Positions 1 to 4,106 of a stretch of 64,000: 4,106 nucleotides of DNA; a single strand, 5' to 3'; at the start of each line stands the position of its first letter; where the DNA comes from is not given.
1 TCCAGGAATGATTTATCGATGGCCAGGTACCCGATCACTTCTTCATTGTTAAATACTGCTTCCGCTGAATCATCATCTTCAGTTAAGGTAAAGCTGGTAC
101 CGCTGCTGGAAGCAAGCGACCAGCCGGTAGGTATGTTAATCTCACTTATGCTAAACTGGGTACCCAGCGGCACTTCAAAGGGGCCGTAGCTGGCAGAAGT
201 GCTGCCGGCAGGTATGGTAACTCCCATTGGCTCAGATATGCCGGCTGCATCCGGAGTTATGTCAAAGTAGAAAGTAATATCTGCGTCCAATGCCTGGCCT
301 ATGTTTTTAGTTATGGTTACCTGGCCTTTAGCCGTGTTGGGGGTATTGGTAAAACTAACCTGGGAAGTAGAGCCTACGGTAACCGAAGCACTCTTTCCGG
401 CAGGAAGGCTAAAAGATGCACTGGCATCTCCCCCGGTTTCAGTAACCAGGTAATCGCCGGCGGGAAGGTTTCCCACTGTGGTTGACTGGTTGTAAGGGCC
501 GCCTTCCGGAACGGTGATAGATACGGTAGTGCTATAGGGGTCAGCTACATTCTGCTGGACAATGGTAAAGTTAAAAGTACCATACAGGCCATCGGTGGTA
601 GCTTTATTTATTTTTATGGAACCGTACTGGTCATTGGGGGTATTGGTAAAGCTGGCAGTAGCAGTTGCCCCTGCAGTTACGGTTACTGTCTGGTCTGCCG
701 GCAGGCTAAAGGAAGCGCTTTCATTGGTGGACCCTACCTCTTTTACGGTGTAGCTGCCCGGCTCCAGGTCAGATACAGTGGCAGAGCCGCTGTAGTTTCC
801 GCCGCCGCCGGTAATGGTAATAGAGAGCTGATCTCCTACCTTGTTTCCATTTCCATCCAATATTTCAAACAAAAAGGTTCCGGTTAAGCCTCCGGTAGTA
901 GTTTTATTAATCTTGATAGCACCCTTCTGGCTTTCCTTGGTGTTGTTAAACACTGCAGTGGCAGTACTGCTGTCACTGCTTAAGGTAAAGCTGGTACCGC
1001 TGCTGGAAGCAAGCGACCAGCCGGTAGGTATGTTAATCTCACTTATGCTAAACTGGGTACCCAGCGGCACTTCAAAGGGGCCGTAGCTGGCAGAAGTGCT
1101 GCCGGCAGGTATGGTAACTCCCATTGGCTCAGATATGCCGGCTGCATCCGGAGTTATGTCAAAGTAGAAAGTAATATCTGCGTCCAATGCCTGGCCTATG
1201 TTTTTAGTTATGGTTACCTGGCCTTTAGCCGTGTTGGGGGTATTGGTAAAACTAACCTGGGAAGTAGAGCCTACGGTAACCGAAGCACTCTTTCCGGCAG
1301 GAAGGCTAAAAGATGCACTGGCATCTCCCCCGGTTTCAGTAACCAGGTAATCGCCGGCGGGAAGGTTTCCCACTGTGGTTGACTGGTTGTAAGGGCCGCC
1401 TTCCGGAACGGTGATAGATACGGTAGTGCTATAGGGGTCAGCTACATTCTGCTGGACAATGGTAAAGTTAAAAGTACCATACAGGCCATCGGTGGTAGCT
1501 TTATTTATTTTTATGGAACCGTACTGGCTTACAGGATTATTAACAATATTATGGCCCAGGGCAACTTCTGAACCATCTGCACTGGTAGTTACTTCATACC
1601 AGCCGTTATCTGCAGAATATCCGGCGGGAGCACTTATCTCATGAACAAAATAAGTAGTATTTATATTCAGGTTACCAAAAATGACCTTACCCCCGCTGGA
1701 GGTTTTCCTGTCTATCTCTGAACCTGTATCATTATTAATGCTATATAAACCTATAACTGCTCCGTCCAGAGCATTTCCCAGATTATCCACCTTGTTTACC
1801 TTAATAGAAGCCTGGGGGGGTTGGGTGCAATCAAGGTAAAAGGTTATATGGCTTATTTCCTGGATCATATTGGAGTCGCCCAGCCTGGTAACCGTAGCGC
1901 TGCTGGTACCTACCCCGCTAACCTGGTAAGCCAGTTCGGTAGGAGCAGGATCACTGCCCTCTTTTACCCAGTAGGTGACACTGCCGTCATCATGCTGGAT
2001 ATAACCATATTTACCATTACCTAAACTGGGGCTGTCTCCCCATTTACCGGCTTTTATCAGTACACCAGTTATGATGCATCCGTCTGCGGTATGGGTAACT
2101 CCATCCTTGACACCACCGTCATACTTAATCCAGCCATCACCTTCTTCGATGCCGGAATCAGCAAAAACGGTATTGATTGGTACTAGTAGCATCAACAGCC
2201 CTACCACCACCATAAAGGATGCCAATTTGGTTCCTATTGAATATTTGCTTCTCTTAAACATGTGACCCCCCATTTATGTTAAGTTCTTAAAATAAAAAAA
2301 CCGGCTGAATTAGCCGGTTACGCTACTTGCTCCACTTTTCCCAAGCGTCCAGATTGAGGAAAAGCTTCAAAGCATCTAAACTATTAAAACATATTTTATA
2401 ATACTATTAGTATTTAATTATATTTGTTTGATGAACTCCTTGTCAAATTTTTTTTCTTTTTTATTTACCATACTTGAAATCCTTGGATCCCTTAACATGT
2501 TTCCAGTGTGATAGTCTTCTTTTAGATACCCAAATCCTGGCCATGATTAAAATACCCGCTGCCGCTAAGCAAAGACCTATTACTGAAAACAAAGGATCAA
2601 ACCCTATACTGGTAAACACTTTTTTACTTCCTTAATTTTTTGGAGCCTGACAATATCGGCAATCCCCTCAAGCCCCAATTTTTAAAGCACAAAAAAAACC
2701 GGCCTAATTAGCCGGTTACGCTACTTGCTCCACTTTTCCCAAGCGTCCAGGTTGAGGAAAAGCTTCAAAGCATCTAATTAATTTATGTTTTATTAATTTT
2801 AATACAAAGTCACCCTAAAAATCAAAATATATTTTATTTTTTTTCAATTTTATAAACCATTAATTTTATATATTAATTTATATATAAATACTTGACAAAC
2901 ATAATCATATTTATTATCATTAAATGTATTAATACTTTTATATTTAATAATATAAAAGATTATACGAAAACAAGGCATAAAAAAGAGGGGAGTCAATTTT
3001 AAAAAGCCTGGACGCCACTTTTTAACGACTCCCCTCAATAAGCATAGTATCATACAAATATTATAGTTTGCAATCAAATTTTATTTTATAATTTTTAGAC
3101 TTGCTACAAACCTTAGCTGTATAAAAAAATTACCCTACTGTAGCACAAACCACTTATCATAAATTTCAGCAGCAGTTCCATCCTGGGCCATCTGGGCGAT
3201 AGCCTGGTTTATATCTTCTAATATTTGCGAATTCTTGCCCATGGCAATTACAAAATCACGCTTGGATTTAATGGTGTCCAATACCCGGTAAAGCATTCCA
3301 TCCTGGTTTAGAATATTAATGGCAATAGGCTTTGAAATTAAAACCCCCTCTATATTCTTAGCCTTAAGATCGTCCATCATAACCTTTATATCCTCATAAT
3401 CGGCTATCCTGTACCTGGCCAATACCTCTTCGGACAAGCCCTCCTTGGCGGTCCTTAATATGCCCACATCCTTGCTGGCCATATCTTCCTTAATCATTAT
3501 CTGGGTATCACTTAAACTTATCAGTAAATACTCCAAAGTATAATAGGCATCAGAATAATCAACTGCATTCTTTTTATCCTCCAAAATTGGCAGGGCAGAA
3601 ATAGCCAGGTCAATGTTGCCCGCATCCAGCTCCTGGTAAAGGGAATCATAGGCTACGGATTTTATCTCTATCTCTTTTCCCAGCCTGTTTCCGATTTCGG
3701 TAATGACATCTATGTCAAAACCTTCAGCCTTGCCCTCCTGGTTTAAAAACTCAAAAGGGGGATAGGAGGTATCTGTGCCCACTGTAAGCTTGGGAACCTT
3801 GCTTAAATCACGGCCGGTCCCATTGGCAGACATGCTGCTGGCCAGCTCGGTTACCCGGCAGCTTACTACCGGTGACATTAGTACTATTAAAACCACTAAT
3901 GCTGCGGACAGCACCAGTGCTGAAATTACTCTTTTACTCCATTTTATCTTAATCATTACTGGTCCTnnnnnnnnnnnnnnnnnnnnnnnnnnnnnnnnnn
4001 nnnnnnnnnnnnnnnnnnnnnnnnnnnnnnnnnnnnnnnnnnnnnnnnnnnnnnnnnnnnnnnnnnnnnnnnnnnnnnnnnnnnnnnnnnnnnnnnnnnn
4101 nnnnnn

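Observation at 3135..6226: GcvH-like lipoyl carrier, RACo-type ferredoxin-ASKHA activase and orphan binding protein appended to the lactate dehydrogenase genes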

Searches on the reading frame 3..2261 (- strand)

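Call 66: search_protein_families(library=pfam, proteins=[window:3-2261:-], max_evalue=0.01)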
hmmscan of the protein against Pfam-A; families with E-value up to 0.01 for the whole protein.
window:3-2261:- (753 aa): 3 families
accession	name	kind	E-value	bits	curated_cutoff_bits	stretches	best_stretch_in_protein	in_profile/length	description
PF17802.7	SpaA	-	3.3e-28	98.1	23.1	2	152-232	2-82/91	Prealbumin-like fold domain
PF19407.5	DUF5979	-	1.3e-24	87.2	25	5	349-441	1-102/104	Domain of unknown function (DUF5979)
PF14526.11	Cass2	-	4.9e-07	30.5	27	0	271-319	59-107/150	Integron-associated effector binding protein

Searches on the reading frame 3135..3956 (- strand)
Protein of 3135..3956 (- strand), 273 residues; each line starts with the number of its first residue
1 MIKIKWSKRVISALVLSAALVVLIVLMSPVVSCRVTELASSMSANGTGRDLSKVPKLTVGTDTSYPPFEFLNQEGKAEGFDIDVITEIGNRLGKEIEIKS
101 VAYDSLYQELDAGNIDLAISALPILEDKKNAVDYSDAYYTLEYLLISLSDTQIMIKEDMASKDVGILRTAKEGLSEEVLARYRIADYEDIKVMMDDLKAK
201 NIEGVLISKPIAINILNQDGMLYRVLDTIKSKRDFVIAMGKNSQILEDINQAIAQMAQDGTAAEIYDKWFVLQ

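Call 4: search_protein_families(library=pfam, proteins=[window:3135-3956:-], max_evalue=0.001)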
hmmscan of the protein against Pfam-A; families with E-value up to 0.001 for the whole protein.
window:3135-3956:- (273 aa): 2 families
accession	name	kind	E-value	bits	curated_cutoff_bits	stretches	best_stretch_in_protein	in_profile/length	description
PF00497.25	SBP_bac_3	-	3.8e-33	114.5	26.4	1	57-270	1-130/132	Bacterial extracellular solute-binding proteins, family 3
PF10613.14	Lig_chan-Glu_bd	-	1.6e-05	25.4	30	1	74-143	25-107/115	Ligated ion channel L-glutamate- and glycine-binding site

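Call 44: search_protein_families(library=ncbifam, proteins=[window:3135-3956:-], max_evalue=0.00001)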
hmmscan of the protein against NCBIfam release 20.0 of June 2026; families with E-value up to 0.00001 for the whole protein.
window:3135-3956:- (273 aa): 11 families
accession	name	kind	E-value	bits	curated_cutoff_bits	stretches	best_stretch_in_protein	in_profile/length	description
TIGR01096.1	3A0103s03R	subfamily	1.4e-34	119.7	256.35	1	40-270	10-250/250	lysine/arginine/ornithine ABC transporter substrate-binding protein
NF008426.0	PRK11260.1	equivalog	1.4e-31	109.7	312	1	39-271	25-261/266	cystine ABC transporter substrate-binding protein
NF007029.0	PRK09495.1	equivalog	1.2e-28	100.6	303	1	52-271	22-244/248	glutamine ABC transporter substrate-binding protein GlnH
NF041765.1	ArtJ_Ecoli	equivalog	3.2e-19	69.5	510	1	52-270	18-241/243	arginine ABC transporter substrate-binding protein ArtJ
NF041764.1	ArtI_Ecoli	equivalog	8.1e-18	64.7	522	1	58-270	24-241/243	arginine ABC transporter substrate-binding protein ArtI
NF011965.0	PRK15437.1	equivalog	9.7e-18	64.7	459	1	52-271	22-254/260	histidine ABC transporter substrate-binding protein HisJ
NF011583.0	PRK15007.1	subfamily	7.6e-16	58.2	358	1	57-270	23-241/243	arginine ABC transporter substrate-binding protein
NF011586.0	PRK15010.1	equivalog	1.1e-14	54.6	440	1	57-270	28-253/260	lysine/arginine/ornithine ABC transporter substrate-binding protein ArgT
NF052427.1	StpK7MSMEG_1200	equivalog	7.3e-13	47.8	900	1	47-136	354-443/601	serine/threonine protein kinase StpK7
NF008885.0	PRK11917.1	equivalog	1.9e-12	47.3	373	1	31-219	14-211/259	bifunctional adhesin/ABC transporter aspartate/glutamate-binding protein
NF008112.0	PRK10859.1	equivalog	1.8e-11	43.1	354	1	21-270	9-265/483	membrane-bound lytic murein transglycosylase MltF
